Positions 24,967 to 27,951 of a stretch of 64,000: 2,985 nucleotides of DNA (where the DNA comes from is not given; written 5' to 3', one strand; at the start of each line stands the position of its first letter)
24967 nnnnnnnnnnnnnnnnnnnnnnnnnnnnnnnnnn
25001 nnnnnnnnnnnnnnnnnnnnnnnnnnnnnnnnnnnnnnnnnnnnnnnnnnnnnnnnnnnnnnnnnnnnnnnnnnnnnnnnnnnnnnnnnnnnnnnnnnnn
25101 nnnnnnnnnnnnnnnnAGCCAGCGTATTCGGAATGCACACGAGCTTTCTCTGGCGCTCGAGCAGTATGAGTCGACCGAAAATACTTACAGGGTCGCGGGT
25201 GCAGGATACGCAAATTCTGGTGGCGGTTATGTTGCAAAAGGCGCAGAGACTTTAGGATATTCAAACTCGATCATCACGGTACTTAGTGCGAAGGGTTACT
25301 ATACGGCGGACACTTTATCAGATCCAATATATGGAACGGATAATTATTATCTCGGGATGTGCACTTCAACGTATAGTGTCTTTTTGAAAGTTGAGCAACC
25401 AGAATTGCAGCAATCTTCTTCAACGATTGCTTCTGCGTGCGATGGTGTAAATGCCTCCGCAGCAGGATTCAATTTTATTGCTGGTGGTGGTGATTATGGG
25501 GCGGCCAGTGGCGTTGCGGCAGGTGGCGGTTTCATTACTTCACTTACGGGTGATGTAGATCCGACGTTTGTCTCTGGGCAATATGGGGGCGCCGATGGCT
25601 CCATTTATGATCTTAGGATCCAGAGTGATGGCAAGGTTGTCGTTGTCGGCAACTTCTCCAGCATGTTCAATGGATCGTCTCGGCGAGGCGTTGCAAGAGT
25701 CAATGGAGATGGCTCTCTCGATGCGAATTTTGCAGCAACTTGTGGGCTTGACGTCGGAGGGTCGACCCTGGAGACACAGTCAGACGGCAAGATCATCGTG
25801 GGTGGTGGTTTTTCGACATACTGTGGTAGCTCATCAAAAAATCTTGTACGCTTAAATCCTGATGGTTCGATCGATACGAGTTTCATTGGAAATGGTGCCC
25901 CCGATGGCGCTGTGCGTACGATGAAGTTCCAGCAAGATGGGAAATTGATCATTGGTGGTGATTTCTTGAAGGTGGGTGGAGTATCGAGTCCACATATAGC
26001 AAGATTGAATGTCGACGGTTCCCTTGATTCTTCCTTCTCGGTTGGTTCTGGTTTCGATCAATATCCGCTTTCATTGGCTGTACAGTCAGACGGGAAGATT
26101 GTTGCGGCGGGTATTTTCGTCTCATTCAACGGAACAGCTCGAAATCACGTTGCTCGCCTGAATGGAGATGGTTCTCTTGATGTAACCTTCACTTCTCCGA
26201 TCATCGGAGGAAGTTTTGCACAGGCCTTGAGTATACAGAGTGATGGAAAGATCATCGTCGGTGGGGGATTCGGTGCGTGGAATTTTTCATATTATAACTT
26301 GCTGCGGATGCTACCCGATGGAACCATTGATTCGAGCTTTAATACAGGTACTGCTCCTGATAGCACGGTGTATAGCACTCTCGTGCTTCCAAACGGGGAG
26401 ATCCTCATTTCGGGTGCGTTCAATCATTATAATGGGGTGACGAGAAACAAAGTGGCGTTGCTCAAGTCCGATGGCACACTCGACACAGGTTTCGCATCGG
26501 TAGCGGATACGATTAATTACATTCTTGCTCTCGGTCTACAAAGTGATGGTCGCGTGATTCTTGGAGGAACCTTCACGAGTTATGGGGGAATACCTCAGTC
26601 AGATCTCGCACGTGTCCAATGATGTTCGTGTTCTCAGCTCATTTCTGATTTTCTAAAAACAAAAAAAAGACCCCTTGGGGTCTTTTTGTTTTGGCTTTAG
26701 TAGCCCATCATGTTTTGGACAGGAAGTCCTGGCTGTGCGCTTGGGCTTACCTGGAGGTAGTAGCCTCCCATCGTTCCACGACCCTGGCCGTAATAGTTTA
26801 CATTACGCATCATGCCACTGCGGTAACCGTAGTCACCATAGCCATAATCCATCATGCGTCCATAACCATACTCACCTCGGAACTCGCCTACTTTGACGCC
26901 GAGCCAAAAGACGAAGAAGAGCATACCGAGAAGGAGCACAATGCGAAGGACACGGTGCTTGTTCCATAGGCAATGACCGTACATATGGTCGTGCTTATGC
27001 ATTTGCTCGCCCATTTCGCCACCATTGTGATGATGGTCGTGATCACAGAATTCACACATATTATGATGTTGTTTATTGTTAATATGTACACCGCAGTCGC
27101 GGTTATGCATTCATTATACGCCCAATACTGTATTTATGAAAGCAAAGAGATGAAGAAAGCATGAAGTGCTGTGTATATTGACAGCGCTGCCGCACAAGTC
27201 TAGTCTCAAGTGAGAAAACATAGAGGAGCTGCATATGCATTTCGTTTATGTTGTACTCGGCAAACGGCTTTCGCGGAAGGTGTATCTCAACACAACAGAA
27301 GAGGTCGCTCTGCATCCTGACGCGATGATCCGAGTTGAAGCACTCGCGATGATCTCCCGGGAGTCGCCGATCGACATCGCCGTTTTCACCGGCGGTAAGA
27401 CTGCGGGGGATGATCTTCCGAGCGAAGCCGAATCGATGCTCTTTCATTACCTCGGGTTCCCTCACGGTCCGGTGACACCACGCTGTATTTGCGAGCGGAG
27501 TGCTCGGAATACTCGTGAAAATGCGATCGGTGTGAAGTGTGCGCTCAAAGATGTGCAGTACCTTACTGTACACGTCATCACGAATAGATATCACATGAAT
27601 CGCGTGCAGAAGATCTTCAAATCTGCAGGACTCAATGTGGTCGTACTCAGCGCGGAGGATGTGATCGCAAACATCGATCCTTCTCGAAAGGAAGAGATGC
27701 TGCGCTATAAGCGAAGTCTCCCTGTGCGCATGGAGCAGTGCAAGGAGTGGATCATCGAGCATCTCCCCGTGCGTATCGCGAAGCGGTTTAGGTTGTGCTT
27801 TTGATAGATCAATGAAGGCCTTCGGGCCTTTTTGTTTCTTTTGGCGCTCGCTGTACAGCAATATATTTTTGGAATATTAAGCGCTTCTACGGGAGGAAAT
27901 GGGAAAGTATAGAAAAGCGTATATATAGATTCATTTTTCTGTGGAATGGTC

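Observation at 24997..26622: Prepilin-type N-terminus fused to a delta-60-repeat beta-propeller: candidate pilus-tip adhesin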

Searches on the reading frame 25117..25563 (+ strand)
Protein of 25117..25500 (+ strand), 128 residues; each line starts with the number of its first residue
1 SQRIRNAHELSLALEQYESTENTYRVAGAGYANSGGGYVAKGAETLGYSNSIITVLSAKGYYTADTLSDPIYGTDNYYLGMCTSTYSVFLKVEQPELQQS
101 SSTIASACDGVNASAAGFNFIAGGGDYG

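Call 49: find_related_loci(query=A4, collection=metagenome_contigs, flank=6000)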
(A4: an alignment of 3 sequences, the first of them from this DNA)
Query A4 (149 aa) in metagenome_contigs; peptide patterns used: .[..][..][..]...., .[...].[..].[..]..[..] (x = any residue, [..] = any of these).
385 stretches matched a pattern; 4 encode a relative of the query (tblastn E <= 1e-3); 4 distinct loci.
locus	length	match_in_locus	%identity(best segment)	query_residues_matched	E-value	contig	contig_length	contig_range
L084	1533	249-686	57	1-141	1e-52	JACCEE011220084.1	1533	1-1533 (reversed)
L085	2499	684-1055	60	1-122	1e-47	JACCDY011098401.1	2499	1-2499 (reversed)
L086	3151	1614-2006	54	1-125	1e-43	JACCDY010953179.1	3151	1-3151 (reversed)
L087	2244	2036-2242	64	1-69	1e-28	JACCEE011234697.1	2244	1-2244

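Call 54: search_protein_families(library=pfam, proteins=[L085:567-2198:+, L084:36-1358:+, L085:31-495:+], max_evalue=0.001)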
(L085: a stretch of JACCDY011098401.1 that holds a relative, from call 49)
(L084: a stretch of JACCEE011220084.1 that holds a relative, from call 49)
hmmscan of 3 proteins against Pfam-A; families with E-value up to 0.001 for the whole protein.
L085:567-2198:+ (544 aa): 5 families
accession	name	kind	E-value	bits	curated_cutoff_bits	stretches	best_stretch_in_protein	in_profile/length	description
PF17164.10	DUF5122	-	6.1e-91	298.8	27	7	263-298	1-36/36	Domain of unknown function (DUF5122) beta-propeller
PF07963.17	N_methyl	-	1.3e-07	31.3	21.2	1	1-25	1-25/27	Prokaryotic N-terminal methylation motif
PF00400.38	WD40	-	2.4e-07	31.5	27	0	305-324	11-30/39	WD domain, G-beta repeat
PF14250.11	AbrB-like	-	0.00026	21.5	25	0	308-327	30-49/70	AbrB-like transcriptional regulator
PF13964.12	Kelch_6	-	0.00047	20.5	25.3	0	311-341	6-35/50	Kelch motif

L084:36-1358:+ (441 aa): 2 families
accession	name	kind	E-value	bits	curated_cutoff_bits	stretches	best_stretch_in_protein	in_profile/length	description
PF09603.15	Fib_succ_major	-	8.7e-08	33.1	33.9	1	239-440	4-187/187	Fibrobacter succinogenes major domain (Fib_succ_major)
PF07963.17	N_methyl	-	4.5e-07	29.6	21.2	1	34-58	2-26/27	Prokaryotic N-terminal methylation motif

L085:31-495:+ (155 aa): 1 family
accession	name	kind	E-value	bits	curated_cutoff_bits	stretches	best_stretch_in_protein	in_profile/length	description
PF17164.10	DUF5122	-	1.8e-43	146.9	27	3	78-113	1-36/36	Domain of unknown function (DUF5122) beta-propeller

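Call 73: find_homologous_proteins(query=A5, max_evalue=0.001)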
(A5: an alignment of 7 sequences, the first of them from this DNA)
Query A5 (7 sequences) (122 aa, profile of the alignment): 4 proteins with E <= 0.001 among 1351 candidates.
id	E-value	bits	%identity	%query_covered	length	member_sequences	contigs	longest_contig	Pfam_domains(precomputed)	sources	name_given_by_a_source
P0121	4.5e-46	174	60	79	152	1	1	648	PF07963.18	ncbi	-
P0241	1.9e-43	165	53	99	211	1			PF07963.18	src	-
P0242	1.2e-42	163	55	98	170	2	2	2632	PF07963.18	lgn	-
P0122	6.4e-30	122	41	72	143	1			PF07963.18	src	-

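Call 75: find_encoding_contigs(protein=P0242, flank=5000, max_places=3)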
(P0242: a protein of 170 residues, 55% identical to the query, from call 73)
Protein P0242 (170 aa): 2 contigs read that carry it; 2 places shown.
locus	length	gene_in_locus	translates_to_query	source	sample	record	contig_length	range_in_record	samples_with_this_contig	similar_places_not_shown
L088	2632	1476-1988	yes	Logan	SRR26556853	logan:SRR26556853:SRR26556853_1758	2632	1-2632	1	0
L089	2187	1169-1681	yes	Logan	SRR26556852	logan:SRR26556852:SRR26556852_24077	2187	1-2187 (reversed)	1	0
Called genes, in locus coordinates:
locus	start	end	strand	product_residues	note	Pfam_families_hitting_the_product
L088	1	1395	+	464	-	?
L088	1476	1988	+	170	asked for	PF07963:N_methyl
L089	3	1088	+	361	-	?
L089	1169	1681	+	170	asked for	PF07963:N_methyl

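Call 81: search_protein_representatives(protein=window:25117-25500:+)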
Query: 128 residues. Proteins with E-value up to 0.001 (for the whole library): 82; up to 1e-10: 44; up to 1e-30: 15. The best 82 are listed.
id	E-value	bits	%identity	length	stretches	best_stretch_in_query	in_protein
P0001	2.6e-75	266.3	100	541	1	1-128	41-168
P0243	1.5e-40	154.1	66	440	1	2-124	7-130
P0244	1.4e-36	141.3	54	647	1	2-125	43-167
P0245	2.1e-36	140.8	60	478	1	2-123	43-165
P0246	3.1e-35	137.0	60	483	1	2-123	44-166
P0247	3.2e-35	136.9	56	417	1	2-126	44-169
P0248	2.1e-34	134.3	56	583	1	2-126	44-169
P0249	2.1e-34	134.3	52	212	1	1-124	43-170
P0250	3.0e-34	133.8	59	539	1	2-126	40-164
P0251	3.4e-34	133.7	53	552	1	1-123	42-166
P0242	2.0e-32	128.0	55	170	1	3-123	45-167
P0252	2.7e-32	127.5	59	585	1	2-125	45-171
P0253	2.7e-32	127.5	54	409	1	2-123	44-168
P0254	3.0e-32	127.4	47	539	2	2-125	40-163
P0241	1.1e-31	125.5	55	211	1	1-123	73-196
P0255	2.6e-29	117.9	47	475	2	2-125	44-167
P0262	8.1e-21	90.5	48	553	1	2-127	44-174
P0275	1.3e-12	64.0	43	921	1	2-122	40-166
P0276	1.6e-12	63.7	40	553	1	2-126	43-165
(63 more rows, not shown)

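Call 85: list_cluster_members(proteins=[P0250, P0251, P0262, P0275, P0245, P0246, P0276, P0253, P0255, P0252])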
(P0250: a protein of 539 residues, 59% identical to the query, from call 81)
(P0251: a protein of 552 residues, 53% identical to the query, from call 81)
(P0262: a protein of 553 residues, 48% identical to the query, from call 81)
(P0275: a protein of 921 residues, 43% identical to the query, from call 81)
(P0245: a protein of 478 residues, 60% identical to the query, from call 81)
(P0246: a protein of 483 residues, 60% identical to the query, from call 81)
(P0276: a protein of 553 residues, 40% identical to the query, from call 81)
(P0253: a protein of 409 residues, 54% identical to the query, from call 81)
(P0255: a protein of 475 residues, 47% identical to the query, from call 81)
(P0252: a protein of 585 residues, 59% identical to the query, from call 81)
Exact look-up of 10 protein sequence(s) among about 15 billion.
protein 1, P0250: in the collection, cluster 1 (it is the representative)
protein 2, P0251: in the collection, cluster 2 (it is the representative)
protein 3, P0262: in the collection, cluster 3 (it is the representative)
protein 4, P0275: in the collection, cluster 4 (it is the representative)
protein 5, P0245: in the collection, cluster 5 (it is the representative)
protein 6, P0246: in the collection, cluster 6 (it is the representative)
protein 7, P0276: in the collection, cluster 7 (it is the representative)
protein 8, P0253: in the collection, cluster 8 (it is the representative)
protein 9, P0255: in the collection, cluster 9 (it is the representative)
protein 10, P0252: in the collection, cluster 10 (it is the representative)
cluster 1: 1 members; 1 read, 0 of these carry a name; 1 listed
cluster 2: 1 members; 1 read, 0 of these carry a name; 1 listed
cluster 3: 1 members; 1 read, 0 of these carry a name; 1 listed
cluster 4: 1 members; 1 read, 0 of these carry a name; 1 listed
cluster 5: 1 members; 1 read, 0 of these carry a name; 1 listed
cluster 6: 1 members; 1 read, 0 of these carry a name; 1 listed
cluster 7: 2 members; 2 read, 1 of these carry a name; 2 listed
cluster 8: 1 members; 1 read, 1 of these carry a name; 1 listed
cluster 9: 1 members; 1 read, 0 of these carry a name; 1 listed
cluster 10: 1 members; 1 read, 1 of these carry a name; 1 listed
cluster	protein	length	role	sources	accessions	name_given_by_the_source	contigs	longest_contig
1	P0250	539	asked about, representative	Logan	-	-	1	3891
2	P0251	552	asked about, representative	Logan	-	-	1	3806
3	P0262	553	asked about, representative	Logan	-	-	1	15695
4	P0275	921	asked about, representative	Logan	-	-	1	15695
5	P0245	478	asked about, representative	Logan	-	-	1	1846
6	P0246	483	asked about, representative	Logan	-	-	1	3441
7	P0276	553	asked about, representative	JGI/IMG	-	prepilin-type N-terminal cleavage/methylation domain-containing protein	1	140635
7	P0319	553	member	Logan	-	-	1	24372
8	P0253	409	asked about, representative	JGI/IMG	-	uncharacterized protein (TIGR02145 family)/prepilin-type N-terminal cleavage/methylation ...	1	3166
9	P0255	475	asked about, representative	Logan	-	-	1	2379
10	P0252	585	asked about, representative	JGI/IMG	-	prepilin-type N-terminal cleavage/methylation domain-containing protein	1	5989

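Call 86: find_encoding_contigs(protein=P0262, flank=10000, max_places=2)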
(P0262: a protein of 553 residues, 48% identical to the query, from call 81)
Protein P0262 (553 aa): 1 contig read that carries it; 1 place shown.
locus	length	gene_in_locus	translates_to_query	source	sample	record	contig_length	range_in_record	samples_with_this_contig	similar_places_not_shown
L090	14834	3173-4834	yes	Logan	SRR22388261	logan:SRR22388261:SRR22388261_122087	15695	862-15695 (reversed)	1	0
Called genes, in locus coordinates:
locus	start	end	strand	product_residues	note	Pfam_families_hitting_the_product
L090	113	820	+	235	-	PF00696:AA_kinase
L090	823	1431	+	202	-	PF01300:Sua5_yciO_yrdC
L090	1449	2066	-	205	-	PF00406:ADK, PF13207:AAA_17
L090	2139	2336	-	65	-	-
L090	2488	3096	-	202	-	PF00334:NDK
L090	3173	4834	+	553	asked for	PF07963:N_methyl, PF12768:Rax2 (faint), PF17164:DUF5122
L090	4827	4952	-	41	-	-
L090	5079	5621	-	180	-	-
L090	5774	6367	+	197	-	PF00334:NDK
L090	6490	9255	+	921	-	PF07963:N_methyl, PF12768:Rax2 (faint), PF17164:DUF5122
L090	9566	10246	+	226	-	PF00590:TP_methylase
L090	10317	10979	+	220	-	-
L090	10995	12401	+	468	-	PF13200:DUF4015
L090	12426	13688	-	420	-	PF00512:HisKA, PF14501:HATPase_c_5 (faint), PF02518:HATPase_c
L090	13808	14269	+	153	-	PF00072:Response_reg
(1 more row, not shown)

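Call 87: find_encoding_contigs(protein=P0276, flank=10000, max_places=2)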
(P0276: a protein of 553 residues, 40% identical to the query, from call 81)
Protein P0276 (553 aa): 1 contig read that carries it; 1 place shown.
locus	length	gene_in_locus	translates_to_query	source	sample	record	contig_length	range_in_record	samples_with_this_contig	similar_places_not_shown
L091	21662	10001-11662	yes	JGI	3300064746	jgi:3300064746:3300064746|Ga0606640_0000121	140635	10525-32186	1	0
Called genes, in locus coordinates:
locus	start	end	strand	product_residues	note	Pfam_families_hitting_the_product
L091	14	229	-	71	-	PF00467:KOW (weak)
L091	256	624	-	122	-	PF00238:Ribosomal_L14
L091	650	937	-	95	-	PF00366:Ribosomal_S17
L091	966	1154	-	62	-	PF00831:Ribosomal_L29 (weak)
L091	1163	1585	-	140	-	PF00252:Ribosomal_L16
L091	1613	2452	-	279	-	PF07650:KH_2, PF00189:Ribosomal_S3_C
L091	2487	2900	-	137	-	PF00237:Ribosomal_L22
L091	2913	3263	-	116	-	PF00203:Ribosomal_S19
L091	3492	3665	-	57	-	-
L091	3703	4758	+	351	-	-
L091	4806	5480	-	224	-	PF00156:Pribosyltran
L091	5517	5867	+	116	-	PF04020:Phage_holin_4_2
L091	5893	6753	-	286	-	PF00730:HhH-GPD, PF00633:HHH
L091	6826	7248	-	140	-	-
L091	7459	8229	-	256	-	PF05175:MTS (weak)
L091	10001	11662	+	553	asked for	PF07963:N_methyl (weak), PF25390:WD40_RLD, PF00415:RCC1, PF13540:RCC1_2 (weak), PF00415:RCC1 (weak), PF00415:RCC1, PF25390:WD40_RLD, PF00415:RCC1, +3 more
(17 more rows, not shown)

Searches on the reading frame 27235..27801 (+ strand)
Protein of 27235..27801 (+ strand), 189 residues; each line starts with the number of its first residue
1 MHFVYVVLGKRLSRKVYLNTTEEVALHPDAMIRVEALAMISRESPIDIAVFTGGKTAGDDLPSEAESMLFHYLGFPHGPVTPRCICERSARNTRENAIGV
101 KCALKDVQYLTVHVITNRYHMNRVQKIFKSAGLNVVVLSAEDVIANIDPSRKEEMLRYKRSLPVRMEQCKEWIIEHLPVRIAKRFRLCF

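Call 11: search_protein_families(library=pfam, proteins=[window:27235-27801:+], max_evalue=0.001)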
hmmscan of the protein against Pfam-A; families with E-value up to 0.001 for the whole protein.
window:27235-27801:+ (189 aa): 1 family
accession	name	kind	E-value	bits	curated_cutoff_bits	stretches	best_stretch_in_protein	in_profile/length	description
PF02698.23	DUF218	-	2.1e-14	54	27.6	1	6-149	4-113/133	DUF218 domain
